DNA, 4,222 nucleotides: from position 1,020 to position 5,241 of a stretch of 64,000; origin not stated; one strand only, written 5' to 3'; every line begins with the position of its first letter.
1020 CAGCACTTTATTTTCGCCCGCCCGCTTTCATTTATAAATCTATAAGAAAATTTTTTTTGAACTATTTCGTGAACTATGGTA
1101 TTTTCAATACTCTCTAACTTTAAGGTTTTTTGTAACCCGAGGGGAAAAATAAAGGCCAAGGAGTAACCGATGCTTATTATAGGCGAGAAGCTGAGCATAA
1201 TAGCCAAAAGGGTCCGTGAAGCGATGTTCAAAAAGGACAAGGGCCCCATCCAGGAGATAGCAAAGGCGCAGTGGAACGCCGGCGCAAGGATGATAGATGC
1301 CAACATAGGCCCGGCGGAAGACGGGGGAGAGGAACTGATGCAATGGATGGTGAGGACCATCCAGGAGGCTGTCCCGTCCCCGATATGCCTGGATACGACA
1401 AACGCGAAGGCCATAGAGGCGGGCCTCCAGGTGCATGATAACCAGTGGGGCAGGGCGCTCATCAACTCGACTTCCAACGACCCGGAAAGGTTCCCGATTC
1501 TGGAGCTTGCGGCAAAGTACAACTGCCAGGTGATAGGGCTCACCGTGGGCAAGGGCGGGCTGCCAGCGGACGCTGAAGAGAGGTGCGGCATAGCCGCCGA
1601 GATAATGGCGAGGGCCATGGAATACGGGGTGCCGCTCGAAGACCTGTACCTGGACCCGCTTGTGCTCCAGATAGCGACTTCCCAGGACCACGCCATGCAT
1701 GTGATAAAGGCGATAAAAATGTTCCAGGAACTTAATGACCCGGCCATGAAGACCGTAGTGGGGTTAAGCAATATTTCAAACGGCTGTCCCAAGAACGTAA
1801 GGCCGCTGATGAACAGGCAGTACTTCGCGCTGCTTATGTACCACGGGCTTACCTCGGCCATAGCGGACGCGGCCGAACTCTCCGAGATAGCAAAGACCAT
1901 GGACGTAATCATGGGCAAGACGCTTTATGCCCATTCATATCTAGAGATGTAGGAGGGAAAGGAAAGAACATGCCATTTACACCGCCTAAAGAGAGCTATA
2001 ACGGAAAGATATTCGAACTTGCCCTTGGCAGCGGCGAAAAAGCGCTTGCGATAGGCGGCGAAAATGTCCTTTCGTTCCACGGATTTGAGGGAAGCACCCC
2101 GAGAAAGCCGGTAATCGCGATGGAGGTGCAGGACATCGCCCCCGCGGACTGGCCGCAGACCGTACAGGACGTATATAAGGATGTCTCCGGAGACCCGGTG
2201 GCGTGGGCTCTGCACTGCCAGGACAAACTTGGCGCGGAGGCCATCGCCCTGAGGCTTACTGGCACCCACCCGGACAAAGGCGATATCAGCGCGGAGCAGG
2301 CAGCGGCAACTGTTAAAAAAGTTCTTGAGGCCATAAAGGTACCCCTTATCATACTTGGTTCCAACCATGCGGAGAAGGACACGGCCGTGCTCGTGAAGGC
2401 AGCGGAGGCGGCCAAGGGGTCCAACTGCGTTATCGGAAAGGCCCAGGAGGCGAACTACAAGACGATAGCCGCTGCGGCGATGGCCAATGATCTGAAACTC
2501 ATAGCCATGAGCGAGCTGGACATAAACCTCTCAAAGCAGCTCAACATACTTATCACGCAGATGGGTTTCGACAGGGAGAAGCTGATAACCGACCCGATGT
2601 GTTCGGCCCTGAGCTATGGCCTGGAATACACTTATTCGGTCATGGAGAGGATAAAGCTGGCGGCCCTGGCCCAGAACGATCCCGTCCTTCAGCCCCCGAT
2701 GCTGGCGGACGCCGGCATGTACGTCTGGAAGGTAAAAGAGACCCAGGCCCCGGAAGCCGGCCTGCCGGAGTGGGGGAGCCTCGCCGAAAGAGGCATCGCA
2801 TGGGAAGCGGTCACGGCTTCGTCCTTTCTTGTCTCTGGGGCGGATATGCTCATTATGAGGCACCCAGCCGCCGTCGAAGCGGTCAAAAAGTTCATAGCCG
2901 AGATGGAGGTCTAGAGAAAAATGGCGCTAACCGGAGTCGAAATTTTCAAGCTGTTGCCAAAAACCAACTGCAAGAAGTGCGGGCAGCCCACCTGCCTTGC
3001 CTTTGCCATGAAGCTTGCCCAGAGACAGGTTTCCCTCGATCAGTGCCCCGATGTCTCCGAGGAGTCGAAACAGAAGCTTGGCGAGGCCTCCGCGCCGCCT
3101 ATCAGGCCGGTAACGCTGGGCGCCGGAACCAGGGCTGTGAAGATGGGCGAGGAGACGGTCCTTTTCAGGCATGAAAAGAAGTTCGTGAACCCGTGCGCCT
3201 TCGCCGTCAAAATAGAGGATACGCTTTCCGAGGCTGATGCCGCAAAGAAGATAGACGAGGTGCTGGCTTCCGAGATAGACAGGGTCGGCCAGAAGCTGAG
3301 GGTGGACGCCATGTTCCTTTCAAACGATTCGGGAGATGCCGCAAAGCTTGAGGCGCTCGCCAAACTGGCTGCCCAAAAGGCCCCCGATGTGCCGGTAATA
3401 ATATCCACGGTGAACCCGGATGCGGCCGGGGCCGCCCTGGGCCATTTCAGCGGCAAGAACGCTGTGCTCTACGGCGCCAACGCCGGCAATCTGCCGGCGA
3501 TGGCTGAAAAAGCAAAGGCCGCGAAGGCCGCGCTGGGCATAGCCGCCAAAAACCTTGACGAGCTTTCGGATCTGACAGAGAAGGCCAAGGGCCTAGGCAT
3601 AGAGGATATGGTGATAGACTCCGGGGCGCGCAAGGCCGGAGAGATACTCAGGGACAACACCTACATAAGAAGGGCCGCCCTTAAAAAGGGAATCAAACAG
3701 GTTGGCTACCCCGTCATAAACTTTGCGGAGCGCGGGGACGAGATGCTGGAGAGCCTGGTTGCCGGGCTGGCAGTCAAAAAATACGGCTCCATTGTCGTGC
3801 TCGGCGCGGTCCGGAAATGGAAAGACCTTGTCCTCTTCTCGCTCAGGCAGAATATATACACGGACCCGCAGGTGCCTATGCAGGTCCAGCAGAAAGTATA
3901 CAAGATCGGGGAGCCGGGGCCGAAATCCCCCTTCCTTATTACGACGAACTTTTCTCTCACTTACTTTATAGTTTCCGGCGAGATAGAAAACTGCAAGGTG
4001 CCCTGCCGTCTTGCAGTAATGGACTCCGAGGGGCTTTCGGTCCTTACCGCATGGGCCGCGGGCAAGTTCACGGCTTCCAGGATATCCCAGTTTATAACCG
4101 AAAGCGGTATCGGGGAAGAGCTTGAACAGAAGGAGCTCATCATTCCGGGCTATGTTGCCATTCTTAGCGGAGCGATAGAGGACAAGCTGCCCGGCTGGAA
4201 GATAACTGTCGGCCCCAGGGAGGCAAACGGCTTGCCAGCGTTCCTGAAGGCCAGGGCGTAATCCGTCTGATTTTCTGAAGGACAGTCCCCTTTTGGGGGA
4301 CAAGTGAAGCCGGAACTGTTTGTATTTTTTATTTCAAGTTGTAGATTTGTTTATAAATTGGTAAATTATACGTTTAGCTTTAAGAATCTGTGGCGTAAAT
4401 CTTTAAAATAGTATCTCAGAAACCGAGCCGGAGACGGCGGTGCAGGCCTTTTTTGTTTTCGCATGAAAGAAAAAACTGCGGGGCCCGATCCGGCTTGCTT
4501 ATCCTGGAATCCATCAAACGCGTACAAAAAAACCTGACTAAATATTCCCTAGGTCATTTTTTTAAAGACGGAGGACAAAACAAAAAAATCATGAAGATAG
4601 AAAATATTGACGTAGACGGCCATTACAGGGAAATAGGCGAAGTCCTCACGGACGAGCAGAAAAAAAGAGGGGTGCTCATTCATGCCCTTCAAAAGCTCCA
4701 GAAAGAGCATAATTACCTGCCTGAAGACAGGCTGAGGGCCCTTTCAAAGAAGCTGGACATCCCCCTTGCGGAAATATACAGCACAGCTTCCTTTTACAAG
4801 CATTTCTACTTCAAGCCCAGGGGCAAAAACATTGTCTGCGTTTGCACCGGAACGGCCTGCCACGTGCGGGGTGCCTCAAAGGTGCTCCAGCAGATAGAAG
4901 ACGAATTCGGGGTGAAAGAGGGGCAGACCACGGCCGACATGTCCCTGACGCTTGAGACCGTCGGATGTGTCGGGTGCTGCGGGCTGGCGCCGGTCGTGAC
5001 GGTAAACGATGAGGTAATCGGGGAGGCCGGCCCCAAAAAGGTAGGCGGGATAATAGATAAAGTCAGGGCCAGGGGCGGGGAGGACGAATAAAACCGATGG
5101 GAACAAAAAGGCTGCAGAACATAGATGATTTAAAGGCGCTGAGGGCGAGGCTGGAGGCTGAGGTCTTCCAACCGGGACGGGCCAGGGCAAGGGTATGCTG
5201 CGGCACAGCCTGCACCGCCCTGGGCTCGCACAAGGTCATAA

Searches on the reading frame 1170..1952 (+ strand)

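Call 30: search_protein_families(library=pfam, max_evalue=0.000001, proteins=[window:1170-1952:+])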
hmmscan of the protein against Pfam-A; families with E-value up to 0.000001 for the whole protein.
window:1170-1952:+ (260 aa): 1 family
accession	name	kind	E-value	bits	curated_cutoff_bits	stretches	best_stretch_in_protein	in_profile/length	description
PF00809.28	Pterin_bind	-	1.6e-18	67.7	25.5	1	15-207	12-212/244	Pterin binding enzyme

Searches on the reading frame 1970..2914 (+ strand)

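Call 30: search_protein_families(library=pfam, max_evalue=0.000001, proteins=[window:1970-2914:+])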
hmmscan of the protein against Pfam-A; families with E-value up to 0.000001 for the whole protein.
window:1970-2914:+ (314 aa): 1 family
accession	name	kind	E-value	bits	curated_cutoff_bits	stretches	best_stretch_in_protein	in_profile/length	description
PF03599.22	CdhD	-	1.1e-43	149.9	24.8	1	16-300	1-244/387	CO dehydrogenase/acetyl-CoA synthase delta subunit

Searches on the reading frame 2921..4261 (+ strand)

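Call 30: search_protein_families(library=pfam, max_evalue=0.000001, proteins=[window:2921-4261:+])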
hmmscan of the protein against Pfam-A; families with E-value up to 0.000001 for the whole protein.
window:2921-4261:+ (446 aa): 2 families
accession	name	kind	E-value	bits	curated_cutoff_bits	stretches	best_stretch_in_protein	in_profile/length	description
PF03599.22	CdhD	-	9.1e-86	288.5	24.8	1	64-441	2-386/387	CO dehydrogenase/acetyl-CoA synthase delta subunit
PF04060.18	FeS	-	2.3e-13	50.1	23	1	12-43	1-32/33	Putative Fe-S cluster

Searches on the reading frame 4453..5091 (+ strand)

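Call 30: search_protein_families(library=pfam, max_evalue=0.000001, proteins=[window:4453-5091:+])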
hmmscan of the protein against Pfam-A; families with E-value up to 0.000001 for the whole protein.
window:4453-5091:+ (212 aa): 1 family
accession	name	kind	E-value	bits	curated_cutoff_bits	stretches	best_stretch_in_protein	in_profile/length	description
PF01257.25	2Fe-2S_thioredx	-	5e-46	156.6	24.8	1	63-204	3-144/145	Thioredoxin-like [2Fe-2S] ferredoxin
